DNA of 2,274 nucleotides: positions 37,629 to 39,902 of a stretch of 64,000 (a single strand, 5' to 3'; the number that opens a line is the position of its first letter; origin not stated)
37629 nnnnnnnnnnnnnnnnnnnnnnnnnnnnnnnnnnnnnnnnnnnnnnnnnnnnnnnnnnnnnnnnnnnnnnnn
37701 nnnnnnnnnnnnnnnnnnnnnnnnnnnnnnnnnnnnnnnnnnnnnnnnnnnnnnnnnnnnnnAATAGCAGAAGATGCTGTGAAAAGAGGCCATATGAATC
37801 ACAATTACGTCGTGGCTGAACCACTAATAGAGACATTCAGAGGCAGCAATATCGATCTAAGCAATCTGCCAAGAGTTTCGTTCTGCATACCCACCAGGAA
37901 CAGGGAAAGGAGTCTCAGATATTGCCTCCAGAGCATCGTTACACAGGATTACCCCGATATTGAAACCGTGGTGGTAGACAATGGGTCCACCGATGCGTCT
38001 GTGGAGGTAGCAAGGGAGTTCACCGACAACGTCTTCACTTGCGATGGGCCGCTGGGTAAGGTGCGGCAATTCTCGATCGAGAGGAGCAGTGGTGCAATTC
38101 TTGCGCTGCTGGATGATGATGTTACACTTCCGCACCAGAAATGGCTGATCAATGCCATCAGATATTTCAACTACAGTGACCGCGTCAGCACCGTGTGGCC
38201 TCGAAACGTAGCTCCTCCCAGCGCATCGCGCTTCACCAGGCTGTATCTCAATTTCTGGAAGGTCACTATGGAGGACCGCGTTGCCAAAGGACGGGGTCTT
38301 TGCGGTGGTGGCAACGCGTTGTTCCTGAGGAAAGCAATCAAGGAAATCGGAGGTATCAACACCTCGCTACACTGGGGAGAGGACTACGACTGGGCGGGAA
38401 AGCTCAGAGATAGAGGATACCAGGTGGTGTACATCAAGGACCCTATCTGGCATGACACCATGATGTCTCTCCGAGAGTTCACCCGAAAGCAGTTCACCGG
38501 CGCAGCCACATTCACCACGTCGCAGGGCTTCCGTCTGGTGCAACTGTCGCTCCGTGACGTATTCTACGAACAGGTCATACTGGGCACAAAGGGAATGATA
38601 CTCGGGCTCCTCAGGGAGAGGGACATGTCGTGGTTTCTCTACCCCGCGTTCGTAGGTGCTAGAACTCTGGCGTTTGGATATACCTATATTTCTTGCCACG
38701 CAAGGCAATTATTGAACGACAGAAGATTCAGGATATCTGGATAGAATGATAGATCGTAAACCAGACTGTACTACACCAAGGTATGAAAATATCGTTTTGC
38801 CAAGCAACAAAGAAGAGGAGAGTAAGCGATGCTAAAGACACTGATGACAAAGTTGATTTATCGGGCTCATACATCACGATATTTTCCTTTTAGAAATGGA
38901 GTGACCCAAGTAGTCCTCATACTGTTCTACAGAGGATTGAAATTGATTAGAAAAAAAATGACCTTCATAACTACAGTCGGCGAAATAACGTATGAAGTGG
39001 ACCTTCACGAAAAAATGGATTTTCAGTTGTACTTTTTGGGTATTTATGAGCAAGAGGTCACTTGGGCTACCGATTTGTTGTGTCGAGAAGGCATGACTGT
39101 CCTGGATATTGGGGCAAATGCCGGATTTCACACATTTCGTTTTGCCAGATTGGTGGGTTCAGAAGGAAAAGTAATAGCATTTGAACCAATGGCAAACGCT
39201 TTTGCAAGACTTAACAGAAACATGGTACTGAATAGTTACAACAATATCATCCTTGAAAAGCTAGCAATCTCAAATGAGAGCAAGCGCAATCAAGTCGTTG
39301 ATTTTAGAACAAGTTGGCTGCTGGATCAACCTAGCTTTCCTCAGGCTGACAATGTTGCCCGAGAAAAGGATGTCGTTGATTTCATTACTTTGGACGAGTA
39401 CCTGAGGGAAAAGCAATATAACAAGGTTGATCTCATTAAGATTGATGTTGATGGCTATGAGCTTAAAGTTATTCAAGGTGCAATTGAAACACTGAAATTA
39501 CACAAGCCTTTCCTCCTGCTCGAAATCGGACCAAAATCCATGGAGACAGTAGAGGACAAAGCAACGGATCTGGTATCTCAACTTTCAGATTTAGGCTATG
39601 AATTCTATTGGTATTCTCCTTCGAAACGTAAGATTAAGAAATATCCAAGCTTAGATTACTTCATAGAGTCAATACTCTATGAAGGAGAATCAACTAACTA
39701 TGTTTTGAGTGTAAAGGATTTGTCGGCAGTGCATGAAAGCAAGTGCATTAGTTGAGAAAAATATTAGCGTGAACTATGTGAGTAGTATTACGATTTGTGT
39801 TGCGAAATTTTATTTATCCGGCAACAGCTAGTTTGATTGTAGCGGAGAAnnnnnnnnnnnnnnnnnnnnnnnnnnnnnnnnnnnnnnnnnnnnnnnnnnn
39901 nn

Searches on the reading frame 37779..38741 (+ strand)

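Call 29: search_protein_families(library=pfam, proteins=[window:37779-38741:+], max_evalue=0.0001)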
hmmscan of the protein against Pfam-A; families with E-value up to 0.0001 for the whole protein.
window:37779-38741:+ (321 aa): 4 families
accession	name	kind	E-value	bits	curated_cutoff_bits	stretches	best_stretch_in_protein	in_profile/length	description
PF00535.33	Glycos_transf_2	-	1.9e-21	77.2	23.3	1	34-191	1-168/168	Glycosyl transferase family 2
PF13641.12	Glyco_tranf_2_3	-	1.7e-17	64.6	27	1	31-252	1-226/230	Glycosyltransferase like family 2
PF13632.12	Glyco_trans_2_3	-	9.5e-08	32.5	27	1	109-236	3-134/198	Glycosyl transferase family group 2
PF13506.12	Glyco_transf_21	-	4.6e-05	23.4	21.7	1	149-238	76-169/174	Glycosyl transferase family 21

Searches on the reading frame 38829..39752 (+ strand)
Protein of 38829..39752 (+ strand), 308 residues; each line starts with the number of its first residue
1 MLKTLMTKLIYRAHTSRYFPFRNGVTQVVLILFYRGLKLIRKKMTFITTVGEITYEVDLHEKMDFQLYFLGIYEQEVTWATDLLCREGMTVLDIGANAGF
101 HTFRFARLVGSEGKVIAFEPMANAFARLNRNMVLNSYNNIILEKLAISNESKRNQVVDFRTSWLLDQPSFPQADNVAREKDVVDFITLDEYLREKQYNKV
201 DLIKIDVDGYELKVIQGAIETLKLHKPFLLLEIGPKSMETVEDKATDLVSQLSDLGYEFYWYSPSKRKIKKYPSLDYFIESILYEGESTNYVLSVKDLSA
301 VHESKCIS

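Call 29: search_protein_families(library=pfam, proteins=[window:38829-39752:+], max_evalue=0.0001)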
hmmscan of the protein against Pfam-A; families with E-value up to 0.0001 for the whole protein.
window:38829-39752:+ (308 aa): 3 families
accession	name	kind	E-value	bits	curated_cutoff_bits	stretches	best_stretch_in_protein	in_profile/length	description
PF05050.19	Methyltransf_21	-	2.1e-22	80.5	22.7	1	93-259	1-173/173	Methyltransferase FkbM domain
PF01135.25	PCMT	-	4.3e-06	27.1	20.3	1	85-142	71-128/210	Protein-L-isoaspartate(D-aspartate) O-methyltransferase (PCMT)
PF13847.12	Methyltransf_31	-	1.9e-05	24.8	27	1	87-151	3-67/145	Methyltransferase domain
